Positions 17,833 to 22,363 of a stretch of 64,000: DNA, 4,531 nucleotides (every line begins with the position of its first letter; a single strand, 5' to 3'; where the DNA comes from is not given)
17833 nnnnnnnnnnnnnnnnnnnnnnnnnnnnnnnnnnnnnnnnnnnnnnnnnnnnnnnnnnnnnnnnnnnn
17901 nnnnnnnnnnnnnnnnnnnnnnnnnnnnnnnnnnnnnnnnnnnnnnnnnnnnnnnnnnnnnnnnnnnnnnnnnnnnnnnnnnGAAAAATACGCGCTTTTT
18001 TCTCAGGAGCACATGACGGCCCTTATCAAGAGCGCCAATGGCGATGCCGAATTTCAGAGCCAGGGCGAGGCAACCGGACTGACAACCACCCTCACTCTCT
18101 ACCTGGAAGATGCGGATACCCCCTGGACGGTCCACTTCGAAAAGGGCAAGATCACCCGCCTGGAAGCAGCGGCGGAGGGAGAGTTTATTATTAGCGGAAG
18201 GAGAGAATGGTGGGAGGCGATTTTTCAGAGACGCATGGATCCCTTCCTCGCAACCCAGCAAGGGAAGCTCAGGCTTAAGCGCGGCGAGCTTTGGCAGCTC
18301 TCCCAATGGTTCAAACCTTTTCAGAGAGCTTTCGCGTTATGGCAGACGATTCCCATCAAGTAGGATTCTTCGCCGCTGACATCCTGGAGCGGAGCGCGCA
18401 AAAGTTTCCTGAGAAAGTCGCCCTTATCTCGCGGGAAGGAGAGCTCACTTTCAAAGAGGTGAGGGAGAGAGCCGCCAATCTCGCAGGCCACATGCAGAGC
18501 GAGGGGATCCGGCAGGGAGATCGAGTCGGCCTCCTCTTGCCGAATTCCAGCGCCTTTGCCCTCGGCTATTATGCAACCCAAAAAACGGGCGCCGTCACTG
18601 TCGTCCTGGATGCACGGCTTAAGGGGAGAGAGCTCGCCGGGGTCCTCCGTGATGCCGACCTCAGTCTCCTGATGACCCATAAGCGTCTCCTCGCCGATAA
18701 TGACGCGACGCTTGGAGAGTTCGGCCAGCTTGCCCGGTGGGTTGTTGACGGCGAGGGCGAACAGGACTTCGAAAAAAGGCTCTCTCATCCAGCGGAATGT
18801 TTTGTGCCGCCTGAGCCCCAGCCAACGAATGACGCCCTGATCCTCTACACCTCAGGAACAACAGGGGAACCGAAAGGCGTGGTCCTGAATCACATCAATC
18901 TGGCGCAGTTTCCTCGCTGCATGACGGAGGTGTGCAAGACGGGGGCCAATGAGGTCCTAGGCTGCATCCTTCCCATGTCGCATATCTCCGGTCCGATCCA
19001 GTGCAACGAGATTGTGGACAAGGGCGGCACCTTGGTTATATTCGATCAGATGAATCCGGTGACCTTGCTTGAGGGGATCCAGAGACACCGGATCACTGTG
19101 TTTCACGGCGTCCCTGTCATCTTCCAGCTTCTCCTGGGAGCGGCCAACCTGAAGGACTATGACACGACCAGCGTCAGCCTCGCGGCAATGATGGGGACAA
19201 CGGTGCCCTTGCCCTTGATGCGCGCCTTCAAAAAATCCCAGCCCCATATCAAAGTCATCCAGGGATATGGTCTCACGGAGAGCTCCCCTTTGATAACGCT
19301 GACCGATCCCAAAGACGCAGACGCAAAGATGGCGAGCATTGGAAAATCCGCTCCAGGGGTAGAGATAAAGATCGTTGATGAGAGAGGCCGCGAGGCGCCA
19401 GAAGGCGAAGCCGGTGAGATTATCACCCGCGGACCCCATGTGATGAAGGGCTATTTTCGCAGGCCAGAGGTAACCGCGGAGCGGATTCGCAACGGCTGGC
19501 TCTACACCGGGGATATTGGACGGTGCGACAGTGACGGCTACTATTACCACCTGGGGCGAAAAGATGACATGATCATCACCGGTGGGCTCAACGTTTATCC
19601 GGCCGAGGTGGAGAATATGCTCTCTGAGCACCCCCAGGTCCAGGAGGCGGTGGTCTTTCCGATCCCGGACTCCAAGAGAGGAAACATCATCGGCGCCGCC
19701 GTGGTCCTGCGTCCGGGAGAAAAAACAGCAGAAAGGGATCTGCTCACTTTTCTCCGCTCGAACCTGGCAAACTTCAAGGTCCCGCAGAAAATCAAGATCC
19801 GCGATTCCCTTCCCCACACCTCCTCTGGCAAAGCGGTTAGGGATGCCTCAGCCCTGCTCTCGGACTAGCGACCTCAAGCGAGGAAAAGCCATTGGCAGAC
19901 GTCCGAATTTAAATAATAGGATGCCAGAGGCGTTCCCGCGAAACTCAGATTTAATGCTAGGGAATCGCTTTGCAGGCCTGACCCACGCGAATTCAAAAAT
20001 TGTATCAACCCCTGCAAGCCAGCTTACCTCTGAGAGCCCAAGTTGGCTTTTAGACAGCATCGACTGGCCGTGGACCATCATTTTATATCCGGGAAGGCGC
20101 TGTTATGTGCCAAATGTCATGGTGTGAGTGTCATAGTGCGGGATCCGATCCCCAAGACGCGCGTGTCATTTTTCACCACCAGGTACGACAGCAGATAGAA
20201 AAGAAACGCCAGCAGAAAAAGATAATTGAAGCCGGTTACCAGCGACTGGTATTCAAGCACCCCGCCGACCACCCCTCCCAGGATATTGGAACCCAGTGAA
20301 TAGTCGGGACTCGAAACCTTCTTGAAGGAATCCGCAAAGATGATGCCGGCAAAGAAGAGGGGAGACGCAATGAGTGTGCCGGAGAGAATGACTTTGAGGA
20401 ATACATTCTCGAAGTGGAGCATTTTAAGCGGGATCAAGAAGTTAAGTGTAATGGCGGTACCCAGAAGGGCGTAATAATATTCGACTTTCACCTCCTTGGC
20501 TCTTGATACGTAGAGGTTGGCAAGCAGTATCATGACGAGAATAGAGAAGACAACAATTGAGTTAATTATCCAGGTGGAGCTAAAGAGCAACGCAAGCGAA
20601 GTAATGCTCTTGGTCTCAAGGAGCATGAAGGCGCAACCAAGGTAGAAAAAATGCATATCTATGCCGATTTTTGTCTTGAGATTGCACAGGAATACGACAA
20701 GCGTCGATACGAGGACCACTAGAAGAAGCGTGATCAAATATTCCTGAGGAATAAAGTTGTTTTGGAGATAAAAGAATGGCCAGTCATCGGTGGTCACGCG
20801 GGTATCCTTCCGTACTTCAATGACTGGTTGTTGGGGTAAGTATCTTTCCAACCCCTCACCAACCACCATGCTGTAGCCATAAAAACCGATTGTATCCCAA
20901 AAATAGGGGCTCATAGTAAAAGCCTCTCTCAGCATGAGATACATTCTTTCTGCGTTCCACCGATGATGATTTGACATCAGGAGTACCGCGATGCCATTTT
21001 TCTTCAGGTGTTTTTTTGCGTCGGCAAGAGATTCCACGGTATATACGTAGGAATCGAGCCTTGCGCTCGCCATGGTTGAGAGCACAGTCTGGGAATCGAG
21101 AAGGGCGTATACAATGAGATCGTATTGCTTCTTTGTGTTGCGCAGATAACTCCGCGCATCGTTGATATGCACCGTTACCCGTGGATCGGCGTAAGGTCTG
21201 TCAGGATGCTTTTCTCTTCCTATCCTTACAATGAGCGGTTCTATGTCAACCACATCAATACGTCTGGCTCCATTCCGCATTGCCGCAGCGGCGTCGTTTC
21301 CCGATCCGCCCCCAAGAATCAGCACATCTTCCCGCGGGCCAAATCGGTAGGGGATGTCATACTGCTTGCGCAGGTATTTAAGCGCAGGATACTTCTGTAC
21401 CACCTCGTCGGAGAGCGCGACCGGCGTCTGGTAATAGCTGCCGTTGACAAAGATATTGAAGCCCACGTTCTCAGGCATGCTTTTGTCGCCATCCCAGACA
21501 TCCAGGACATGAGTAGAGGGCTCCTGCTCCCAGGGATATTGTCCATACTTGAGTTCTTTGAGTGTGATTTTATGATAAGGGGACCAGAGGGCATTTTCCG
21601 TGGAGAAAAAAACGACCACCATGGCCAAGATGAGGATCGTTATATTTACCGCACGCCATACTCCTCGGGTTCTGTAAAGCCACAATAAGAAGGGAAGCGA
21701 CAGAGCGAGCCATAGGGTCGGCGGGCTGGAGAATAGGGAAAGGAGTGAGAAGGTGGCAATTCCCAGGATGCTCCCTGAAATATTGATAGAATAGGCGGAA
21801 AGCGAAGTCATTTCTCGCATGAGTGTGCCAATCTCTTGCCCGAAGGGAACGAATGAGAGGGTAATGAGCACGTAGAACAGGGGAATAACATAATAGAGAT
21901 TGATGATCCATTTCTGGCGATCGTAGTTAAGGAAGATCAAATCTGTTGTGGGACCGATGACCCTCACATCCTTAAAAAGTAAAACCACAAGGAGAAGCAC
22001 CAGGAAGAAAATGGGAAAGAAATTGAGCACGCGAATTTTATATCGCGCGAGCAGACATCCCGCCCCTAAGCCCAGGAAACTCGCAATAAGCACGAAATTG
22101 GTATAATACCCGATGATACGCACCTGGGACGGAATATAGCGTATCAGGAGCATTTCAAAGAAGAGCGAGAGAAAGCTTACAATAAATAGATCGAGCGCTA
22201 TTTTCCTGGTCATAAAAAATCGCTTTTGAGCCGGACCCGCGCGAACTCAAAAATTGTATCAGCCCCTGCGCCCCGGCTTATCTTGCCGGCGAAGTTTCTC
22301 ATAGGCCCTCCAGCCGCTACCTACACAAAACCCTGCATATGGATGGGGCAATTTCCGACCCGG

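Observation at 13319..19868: Candidate new nucleoside-catabolism pathway: DHAP-shunt core extended with lipid-handling and redox enzymes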

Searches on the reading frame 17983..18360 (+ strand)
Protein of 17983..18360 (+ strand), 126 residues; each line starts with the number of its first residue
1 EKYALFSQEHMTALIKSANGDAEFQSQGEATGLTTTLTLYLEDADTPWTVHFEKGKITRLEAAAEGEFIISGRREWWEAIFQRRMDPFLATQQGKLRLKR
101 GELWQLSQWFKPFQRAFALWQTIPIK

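Call 77: search_solved_structures(query=A5, max_evalue=1)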
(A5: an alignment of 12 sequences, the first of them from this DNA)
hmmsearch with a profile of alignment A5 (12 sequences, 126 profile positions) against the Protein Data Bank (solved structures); distinct sequences matched with E-value up to 1: 8.
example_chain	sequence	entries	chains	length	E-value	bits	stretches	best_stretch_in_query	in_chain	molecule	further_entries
1wfr_A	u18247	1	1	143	2.7e-07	34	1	59-119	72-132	Hypothetical Protein TT1886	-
2cx7_A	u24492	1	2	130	2.7e-07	34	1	59-119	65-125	Sterol carrier protein 2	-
3cnu_A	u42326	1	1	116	0.013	18.8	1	8-117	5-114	Predicted coding region AF_1534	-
3bn8_A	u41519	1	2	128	0.043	17.2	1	7-117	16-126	Putative sterol carrier protein 2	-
2c0l_B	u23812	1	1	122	0.23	14.8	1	44-103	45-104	NONSPECIFIC LIPID-TRANSFER PROTEIN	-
1qnd_A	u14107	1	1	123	0.24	14.7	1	44-103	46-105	NONSPECIFIC LIPID-TRANSFER PROTEIN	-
1c44_A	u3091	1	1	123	0.67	13.3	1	44-103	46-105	PROTEIN (STEROL CARRIER PROTEIN 2)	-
6hum_S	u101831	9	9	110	0.73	13.2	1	6-99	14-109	Tlr0636 protein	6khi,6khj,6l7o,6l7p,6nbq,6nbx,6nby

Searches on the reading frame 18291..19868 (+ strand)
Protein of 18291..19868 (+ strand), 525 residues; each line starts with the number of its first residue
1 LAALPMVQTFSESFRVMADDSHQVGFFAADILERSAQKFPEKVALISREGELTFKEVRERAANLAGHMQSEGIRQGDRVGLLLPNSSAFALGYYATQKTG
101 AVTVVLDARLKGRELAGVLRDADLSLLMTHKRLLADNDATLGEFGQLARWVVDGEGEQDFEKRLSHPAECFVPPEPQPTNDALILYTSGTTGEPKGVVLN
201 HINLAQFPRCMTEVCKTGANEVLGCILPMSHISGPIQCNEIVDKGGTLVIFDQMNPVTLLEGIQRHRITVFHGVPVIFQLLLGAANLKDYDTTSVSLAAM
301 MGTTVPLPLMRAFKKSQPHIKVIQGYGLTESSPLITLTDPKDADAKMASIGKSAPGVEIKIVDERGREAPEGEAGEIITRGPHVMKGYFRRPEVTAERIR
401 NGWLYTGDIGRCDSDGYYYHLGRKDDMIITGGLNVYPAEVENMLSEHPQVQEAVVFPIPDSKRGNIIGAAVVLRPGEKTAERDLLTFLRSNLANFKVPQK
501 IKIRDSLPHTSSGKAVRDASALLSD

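Call 3: search_protein_families(library=pfam, proteins=[window:18291-19868:+], max_evalue=0.01)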
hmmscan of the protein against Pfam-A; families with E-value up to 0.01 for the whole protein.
window:18291-19868:+ (525 aa): 2 families
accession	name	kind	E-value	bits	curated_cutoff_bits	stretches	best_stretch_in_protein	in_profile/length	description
PF00501.34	AMP-binding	-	1.1e-85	288.2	29.9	1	32-389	1-384/384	AMP-binding enzyme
PF13193.12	AMP-binding_C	-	5.8e-19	69.2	24.5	1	439-514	1-76/76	AMP-binding enzyme C-terminal domain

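Call 4: search_protein_families(library=ncbifam, proteins=[window:18291-19868:+], max_evalue=0.01)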
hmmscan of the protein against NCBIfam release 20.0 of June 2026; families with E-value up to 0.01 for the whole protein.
window:18291-19868:+ (525 aa): 110 families (the best 25 are shown)
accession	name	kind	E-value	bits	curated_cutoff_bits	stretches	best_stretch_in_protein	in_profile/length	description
NF004837.0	PRK06187.1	subfamily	4.7e-128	427.7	476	1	29-517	11-515/531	long-chain-fatty-acid--CoA ligase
NF006182.0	PRK08316.1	subfamily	1.3e-101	340.7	663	1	29-516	14-509/523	fatty acyl-CoA synthetase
NF005801.1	PRK07656.1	equivalog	3.9e-98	329.3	657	1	30-518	5-497/500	FadD3 family acyl-CoA ligase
NF005307.0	PRK06839.1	equivalog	3.4e-94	316.3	748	1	32-518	8-487/496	o-succinylbenzoate--CoA ligase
NF009233.0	PRK12583.1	subfamily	3.7e-93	312.8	832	2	184-515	206-541/558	fatty acid CoA ligase family protein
NF052269.1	Staph_lig_FadD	equivalog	8e-91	304.8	650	1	30-516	4-485/499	long-chain-fatty-acid--CoA ligase FadD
NF004114.0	PRK05605.1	equivalog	1.9e-89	300.6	766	2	173-517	215-562/575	long-chain-fatty-acid--CoA ligase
NF002966.0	PRK03640.1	equivalog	6.1e-88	295.5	556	1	32-518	8-474/483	o-succinylbenzoate--CoA ligase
NF006181.0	PRK08314.1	subfamily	8.1e-88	295.1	705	2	177-515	202-545/563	long-chain-fatty-acid--CoA ligase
TIGR03098.1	ligase_PEP_1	hypoth_equivalog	9.9e-88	294.8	592.35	1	30-519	4-513/517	acyl-CoA ligase (AMP-forming), exosortase A system-associated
NF005220.0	PRK06710.1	equivalog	1.9e-87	293.7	1116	2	177-518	203-547/563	long-chain-fatty-acid--CoA ligase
NF004797.0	PRK06145.1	equivalog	1.3e-83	281.1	850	1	35-517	11-488/499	acyl-CoA synthetase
NF005702.0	PRK07514.1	subfamily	1.2e-82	277.9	558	1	32-516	9-492/506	malonyl-CoA synthase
NF004808.0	PRK06155.1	equivalog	1.3e-80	271.2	722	1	27-515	22-513/542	ATP-dependent acyl-CoA ligase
NF006523.0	PRK08974.1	equivalog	1.9e-80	270.6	884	2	171-517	198-546/561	long-chain-fatty-acid--CoA ligase FadD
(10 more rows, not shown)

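Call 33: search_solved_structures(query=window:18342-19868:+, max_evalue=1e-40)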
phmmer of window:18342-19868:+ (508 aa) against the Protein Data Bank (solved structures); distinct sequences matched with E-value up to 1e-40: 70 (the best 60 are shown).
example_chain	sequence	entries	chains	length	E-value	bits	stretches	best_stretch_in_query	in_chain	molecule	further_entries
8wev_A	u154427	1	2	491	1.1e-78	268.2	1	19-500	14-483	Feruloyl-CoA Synthetase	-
8weu_A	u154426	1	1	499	1.1e-78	268.1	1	19-500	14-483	Fatty-acyl-CoA synthase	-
8r2q_A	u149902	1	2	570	1.1e-71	245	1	14-500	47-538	Probable fatty-acid-CoA ligase FadD5 (Fatty-acid-CoA synthetase) (Fatty-acid-CoA synthase)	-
6mfy_A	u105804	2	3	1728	4.9e-65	223.1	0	14-502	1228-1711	Linear gramicidin synthase subunit A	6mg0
9be3_A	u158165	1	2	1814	6.2e-65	222.8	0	14-502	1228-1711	Linear gramicidin synthase subunit A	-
9be4_A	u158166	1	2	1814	6.2e-65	222.8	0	14-502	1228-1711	Linear gramicidin synthase subunit A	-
6mfz_A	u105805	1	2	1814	6.2e-65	222.7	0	14-502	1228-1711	Linear gramicidin synthase subunit A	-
9meh_A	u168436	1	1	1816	6.2e-65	222.7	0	14-502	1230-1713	Linear gramicidin synthase subunit A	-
5ie0_A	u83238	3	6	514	8.2e-65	222.3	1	13-500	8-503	Oxalate--CoA ligase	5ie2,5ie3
3ivr_A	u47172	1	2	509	3e-63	217.2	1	9-500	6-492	Putative long-chain-fatty-acid CoA ligase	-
5buq_A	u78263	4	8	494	3.7e-63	216.9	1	16-501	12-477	2-succinylbenzoate--CoA ligase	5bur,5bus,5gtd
5x8f_A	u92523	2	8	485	1.3e-62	215.1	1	16-501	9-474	2-succinylbenzoate--CoA ligase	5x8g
3r44_A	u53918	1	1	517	3.7e-62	213.6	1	31-500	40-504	fatty acyl CoA synthetase FADD13 (FATTY-ACYL-CoA SYNTHETASE)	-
4fuq_A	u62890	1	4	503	4.2e-62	213.4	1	23-500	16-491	Malonyl CoA synthetase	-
8r2r_A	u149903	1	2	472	1.3e-61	211.8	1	14-433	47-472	Probable fatty-acid-CoA ligase FadD5 (Fatty-acid-CoA synthetase) (Fatty-acid-CoA synthase)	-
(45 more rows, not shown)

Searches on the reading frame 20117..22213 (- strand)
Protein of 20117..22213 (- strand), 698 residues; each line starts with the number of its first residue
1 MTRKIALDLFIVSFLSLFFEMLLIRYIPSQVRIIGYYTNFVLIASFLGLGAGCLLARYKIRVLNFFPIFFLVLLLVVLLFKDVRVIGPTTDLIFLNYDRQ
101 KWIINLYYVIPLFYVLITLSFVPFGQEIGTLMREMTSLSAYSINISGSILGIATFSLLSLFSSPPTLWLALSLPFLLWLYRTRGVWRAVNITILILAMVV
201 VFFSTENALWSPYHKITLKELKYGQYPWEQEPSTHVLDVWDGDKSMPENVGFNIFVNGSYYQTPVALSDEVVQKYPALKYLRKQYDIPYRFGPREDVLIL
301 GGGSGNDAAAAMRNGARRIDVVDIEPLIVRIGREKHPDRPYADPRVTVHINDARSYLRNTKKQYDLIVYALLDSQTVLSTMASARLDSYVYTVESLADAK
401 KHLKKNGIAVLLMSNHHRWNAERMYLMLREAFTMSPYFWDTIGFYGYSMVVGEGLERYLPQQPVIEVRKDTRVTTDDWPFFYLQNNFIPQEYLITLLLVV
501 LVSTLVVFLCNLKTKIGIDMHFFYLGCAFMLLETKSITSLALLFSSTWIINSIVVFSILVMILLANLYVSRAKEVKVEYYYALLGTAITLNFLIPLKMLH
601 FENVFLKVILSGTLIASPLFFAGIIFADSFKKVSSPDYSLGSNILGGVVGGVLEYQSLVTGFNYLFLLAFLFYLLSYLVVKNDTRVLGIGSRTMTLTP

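Call 7: search_protein_families(library=pfam, proteins=[window:20117-22213:-], max_evalue=0.001)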
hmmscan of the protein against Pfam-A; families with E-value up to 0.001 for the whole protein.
window:20117-22213:- (698 aa): 1 family
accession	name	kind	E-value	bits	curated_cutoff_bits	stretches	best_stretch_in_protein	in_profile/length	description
PF01564.23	Spermine_synth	-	1e-11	45.1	22.9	1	294-416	19-134/186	Spermine/spermidine synthase domain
